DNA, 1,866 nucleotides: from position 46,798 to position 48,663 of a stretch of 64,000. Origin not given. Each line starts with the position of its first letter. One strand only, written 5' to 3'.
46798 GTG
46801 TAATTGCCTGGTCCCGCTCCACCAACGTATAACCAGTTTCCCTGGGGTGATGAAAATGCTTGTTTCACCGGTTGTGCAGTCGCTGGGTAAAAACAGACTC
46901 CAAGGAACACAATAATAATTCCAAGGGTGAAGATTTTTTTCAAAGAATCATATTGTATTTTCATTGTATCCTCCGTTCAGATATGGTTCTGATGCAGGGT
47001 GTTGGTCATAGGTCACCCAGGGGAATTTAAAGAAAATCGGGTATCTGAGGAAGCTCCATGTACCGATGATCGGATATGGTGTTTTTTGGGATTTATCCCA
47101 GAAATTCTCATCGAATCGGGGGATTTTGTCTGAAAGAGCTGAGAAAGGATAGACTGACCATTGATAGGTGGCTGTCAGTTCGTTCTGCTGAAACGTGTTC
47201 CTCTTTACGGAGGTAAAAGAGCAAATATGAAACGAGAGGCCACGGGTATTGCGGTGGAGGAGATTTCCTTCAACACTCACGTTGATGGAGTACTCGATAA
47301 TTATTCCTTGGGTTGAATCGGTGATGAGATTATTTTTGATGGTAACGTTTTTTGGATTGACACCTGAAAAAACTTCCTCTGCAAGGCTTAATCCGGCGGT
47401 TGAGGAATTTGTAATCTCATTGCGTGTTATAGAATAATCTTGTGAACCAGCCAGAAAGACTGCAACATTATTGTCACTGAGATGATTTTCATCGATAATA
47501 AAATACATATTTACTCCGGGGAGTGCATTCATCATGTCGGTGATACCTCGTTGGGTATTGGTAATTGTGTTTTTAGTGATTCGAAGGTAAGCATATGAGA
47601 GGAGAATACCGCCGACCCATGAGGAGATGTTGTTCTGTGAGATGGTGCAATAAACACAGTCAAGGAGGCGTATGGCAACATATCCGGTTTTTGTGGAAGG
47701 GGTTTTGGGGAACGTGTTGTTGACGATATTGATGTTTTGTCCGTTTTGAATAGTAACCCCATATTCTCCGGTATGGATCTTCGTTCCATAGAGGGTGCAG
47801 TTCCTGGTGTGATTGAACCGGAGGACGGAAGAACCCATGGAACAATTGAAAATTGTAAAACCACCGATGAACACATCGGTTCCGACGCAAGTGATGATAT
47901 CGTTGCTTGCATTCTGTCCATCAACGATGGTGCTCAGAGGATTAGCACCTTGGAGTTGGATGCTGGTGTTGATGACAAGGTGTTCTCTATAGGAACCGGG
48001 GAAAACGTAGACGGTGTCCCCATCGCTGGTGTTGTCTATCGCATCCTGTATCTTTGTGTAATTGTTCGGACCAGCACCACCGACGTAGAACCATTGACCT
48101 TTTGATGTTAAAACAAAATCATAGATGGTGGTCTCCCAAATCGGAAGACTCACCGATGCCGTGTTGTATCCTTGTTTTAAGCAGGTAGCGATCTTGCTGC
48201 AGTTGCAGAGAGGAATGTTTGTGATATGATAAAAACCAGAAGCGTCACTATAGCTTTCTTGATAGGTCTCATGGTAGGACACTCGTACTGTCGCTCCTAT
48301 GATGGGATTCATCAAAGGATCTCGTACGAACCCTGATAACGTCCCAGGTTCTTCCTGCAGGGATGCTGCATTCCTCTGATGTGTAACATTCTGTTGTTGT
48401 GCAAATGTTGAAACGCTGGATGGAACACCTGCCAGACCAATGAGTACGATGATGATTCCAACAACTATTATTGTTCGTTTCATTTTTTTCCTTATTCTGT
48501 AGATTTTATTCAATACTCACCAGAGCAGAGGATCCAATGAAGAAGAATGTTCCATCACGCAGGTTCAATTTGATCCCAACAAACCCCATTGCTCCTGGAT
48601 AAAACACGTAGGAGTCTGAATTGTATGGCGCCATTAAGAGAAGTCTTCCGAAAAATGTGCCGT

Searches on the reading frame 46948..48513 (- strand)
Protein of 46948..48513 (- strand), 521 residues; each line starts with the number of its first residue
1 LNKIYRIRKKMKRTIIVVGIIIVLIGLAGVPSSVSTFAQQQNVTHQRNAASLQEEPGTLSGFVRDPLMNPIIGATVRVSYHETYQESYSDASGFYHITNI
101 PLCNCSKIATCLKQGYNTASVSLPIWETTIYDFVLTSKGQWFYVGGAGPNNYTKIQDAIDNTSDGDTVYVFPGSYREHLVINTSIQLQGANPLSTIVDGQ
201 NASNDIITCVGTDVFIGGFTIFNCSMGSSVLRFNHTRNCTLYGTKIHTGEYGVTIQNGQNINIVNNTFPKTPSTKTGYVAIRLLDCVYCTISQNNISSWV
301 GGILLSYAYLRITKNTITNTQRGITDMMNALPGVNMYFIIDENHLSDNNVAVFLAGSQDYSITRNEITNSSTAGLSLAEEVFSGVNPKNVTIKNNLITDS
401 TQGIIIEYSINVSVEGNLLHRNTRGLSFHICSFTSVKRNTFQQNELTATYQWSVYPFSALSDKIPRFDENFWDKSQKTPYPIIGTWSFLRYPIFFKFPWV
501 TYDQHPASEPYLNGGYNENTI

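Call 74: search_protein_families(library=pfam, proteins=[window:46948-48513:-], max_evalue=0.001)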
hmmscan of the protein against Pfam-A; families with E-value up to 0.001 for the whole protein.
window:46948-48513:- (521 aa): 3 families
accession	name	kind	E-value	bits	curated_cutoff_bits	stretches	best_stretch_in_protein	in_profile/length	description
PF05048.19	NosD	-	2.9e-18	66.5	23.6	2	231-377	19-156/212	Periplasmic copper-binding protein (NosD)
PF13620.12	CarboxypepD_reg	-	2.6e-07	31.3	32.3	1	58-135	1-81/82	Carboxypeptidase regulatory-like domain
PF12708.12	Pect-lyase_RHGA_epim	-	5.6e-05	23.5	27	1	152-374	18-211/213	Rhamnogalacturonase A/epimerase, pectate lyase-like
